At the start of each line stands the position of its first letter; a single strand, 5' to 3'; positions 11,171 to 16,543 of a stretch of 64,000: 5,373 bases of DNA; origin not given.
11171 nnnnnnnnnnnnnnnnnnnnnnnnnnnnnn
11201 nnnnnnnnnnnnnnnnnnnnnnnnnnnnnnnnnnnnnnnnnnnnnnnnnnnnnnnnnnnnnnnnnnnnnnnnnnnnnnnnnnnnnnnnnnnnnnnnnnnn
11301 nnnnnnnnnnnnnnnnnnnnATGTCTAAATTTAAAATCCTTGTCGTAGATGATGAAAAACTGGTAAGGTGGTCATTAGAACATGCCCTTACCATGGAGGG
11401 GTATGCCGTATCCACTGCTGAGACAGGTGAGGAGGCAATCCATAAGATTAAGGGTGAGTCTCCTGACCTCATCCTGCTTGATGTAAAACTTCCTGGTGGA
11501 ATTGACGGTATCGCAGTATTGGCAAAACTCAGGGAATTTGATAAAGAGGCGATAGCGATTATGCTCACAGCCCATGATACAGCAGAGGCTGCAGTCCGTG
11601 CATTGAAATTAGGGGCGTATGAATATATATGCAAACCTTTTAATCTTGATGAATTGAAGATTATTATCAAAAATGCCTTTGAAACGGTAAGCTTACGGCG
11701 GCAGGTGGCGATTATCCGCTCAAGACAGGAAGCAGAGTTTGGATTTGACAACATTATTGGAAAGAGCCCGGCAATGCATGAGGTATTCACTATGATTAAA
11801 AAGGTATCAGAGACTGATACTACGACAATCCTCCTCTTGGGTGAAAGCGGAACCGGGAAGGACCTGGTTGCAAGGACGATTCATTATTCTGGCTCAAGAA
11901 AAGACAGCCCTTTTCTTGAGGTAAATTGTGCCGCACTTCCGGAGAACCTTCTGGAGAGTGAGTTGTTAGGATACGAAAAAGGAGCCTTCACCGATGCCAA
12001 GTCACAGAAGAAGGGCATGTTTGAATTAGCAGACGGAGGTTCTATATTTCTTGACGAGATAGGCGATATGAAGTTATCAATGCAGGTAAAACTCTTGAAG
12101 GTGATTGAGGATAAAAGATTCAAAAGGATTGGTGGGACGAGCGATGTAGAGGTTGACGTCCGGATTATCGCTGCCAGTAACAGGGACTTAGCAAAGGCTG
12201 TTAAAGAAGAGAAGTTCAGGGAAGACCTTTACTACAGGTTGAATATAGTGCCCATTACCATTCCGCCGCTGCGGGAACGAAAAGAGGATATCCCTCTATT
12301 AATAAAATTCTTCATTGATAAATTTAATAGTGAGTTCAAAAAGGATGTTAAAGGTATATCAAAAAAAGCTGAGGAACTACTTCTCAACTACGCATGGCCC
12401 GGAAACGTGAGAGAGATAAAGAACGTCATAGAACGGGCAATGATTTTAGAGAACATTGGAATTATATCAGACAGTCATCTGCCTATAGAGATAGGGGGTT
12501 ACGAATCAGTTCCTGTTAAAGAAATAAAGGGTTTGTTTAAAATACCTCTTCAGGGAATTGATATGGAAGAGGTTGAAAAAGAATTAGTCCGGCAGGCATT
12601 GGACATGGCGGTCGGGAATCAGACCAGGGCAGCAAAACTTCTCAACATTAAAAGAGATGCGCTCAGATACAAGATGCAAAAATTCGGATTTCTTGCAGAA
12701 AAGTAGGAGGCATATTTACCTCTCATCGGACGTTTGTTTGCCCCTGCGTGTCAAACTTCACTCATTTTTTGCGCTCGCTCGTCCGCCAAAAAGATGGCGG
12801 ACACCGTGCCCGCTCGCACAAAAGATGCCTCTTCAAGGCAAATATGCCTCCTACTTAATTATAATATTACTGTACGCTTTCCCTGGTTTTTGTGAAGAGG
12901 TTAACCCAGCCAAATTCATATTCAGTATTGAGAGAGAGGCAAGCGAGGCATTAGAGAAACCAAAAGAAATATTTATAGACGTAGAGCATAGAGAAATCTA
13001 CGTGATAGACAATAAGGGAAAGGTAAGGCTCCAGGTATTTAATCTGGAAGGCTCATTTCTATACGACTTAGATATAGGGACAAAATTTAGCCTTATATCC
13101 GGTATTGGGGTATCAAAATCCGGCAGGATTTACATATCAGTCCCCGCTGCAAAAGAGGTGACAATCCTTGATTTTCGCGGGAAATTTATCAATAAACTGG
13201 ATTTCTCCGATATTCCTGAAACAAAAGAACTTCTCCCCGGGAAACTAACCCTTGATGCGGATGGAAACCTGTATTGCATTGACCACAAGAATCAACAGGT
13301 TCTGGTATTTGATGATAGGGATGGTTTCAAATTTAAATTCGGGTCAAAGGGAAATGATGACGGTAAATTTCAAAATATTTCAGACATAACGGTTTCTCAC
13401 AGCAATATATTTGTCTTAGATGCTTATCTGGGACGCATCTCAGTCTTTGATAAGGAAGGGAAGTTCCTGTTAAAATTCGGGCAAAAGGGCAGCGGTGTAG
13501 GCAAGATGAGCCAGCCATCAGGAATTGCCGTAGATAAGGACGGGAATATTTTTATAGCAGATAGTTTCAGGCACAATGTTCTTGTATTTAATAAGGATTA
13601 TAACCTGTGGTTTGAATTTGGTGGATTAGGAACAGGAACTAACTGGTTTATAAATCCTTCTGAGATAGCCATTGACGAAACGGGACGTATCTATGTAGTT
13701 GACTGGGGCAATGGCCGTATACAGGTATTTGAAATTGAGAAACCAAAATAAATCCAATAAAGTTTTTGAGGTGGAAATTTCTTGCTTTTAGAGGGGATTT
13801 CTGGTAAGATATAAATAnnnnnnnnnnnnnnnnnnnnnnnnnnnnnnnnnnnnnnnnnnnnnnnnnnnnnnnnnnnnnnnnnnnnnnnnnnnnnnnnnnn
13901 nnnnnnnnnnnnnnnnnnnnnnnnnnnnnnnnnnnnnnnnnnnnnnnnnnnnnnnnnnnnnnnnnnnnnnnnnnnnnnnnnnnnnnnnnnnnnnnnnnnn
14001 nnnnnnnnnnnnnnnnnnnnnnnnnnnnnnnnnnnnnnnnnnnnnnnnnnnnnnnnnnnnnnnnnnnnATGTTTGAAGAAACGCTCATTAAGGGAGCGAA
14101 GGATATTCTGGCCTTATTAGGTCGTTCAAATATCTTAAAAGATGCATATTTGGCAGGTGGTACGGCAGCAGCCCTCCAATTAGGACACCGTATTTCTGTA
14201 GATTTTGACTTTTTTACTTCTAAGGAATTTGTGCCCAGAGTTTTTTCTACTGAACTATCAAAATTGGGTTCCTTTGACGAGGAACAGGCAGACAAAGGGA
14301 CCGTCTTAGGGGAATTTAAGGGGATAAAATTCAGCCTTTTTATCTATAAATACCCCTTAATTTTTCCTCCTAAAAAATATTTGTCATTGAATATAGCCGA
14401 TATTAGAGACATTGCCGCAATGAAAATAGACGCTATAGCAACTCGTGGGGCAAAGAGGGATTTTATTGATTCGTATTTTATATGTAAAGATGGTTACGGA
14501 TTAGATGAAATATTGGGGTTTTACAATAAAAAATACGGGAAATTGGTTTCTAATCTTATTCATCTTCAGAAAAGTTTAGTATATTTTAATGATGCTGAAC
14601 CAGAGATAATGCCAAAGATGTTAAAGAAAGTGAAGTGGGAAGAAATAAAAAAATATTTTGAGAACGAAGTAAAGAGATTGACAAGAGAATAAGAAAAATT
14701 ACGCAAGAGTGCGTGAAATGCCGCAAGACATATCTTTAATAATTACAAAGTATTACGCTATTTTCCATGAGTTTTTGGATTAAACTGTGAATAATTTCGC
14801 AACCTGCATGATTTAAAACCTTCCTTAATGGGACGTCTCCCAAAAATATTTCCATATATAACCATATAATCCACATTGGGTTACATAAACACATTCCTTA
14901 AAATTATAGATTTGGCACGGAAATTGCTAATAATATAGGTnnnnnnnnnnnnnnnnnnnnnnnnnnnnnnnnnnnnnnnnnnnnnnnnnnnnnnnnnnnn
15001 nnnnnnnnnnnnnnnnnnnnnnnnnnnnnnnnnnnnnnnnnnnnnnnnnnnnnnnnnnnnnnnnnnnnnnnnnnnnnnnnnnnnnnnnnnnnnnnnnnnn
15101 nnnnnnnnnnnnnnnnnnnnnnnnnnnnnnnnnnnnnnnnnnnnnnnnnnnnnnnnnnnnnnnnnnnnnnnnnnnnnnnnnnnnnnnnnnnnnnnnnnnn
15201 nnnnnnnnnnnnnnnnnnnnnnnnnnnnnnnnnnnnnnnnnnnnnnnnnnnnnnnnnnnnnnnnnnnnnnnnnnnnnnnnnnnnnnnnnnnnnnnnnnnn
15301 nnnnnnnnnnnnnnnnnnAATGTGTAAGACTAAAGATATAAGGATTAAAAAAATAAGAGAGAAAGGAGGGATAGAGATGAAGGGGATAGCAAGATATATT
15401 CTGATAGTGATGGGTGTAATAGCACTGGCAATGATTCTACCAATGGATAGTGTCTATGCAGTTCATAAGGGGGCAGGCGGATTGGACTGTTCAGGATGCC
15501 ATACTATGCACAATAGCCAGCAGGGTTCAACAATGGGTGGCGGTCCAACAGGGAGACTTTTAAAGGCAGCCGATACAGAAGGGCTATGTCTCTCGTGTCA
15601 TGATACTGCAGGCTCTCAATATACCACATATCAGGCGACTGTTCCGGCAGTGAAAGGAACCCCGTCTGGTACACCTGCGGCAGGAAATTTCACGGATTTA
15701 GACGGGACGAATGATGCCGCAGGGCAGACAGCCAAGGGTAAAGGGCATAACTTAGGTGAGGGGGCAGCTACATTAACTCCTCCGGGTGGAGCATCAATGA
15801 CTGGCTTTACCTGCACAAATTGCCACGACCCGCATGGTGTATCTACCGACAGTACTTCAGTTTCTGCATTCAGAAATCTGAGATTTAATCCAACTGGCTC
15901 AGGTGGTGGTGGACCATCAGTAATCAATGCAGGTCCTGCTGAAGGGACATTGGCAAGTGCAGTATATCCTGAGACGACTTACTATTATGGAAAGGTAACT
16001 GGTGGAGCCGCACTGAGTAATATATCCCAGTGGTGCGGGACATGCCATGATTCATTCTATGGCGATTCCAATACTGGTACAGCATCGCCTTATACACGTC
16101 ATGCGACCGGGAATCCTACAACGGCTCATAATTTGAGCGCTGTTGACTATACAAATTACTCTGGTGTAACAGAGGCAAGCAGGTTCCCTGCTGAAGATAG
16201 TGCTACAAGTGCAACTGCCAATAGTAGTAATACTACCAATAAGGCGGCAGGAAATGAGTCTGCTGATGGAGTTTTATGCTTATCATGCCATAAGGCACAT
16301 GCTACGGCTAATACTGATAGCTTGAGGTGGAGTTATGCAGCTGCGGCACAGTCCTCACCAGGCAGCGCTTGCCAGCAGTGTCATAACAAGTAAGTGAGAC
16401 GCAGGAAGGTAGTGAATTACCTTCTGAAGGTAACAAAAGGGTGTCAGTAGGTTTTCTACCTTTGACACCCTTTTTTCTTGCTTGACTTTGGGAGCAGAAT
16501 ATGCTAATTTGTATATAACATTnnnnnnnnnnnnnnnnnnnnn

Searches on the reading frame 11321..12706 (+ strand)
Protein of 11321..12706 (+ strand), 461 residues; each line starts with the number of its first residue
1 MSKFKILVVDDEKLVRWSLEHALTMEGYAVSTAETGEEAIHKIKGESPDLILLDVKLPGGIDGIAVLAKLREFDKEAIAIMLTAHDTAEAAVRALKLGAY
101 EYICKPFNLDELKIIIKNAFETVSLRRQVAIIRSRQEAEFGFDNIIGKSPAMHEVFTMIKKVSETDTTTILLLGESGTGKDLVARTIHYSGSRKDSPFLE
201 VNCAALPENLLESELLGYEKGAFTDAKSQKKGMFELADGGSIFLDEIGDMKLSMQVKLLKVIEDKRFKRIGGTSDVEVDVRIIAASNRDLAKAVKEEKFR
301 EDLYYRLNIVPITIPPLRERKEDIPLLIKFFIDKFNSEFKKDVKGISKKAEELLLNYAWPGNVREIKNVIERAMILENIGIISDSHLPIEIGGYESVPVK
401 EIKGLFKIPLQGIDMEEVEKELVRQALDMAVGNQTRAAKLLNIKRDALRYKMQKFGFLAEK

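Call 60: search_protein_families(library=pfam, proteins=[window:11321-12706:+], max_evalue=0.0001)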
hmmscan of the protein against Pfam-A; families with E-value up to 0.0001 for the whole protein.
window:11321-12706:+ (461 aa): 8 families
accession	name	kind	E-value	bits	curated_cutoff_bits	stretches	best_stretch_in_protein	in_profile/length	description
PF00158.32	Sigma54_activat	-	7.1e-70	234.5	20.2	1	145-312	1-167/168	Sigma-54 interaction domain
PF00072.30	Response_reg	-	6.7e-30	104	30.2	1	6-116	1-110/111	Response regulator receiver domain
PF25601.1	AAA_lid_14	-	7.9e-27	93.3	27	1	318-391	1-74/87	AAA+ ATPase lid domain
PF14532.12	Sigma54_activ_2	-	4.9e-20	72.6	25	1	146-317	1-138/138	Sigma-54 interaction domain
PF02954.25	HTH_8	-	3.4e-12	46.3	22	1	415-455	2-42/42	Bacterial regulatory protein, Fis family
PF07728.20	AAA_5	-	2.2e-08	34.6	22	1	170-290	2-125/139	AAA domain (dynein-related subfamily)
PF07724.20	AAA_2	-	2.7e-05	24.7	27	1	168-299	4-136/166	AAA domain (Cdc48 subfamily)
PF00004.35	AAA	-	3.6e-05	24.7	21.2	0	170-288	1-110/131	ATPase family associated with various cellular activities (AAA)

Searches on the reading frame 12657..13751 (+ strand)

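Call 60: search_protein_families(library=pfam, proteins=[window:12657-13751:+], max_evalue=0.0001)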
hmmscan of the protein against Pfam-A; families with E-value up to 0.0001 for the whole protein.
window:12657-13751:+ (364 aa): 5 families
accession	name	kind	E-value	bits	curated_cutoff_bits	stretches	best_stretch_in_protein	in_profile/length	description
PF01436.27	NHL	-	2e-20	72.2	20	2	285-311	2-28/28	NHL repeat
PF17170.10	DUF5128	-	2.2e-19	70.2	22.9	2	233-297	38-102/321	6-bladed beta-propeller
PF06739.17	SBBP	-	7e-10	39.1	20.5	0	286-301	14-29/38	Beta-propeller repeat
PF08450.18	SGL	-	1.5e-05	25.1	26.3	0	191-314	85-213/246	SMP-30/Gluconolactonase/LRE-like region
PF25021.1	TEN_NHL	-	2.2e-05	24.1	27.1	0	283-303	140-160/357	Teneurin NHL domain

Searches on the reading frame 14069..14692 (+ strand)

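Call 96: search_protein_families(library=pfam, proteins=[window:14069-14692:+], max_evalue=0.0001)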
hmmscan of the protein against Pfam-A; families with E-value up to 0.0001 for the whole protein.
window:14069-14692:+ (207 aa): 1 family
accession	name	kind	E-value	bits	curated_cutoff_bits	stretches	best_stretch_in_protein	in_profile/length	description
PF08843.17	AbiEii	-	2.8e-10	41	22.5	0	17-69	6-62/238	Nucleotidyl transferase AbiEii toxin, Type IV TA system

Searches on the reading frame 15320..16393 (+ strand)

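Call 60: search_protein_families(library=pfam, proteins=[window:15320-16393:+], max_evalue=0.0001)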
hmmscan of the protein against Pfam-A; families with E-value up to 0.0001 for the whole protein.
window:15320-16393:+ (357 aa): 4 families
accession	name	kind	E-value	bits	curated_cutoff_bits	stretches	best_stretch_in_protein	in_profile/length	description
PF09699.15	Paired_CXXCH_1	-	1.3e-13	50.8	20.6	0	52-97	4-39/41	Doubled CXXCH motif (Paired_CXXCH_1)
PF14522.11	Cytochrome_C7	-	2.4e-08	34.1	24.8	0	316-356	12-49/67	Cytochrome c7 and related cytochrome c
PF22113.1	Mtrc-MtrF_II-IV_dom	-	6e-06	26.3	30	0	56-98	83-167/176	Outer membrane cytochrome MtrC/MtrF-like, domains II/IV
PF14537.11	Cytochrom_c3_2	-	9.1e-06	26.5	25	0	313-356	22-65/79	Cytochrome c3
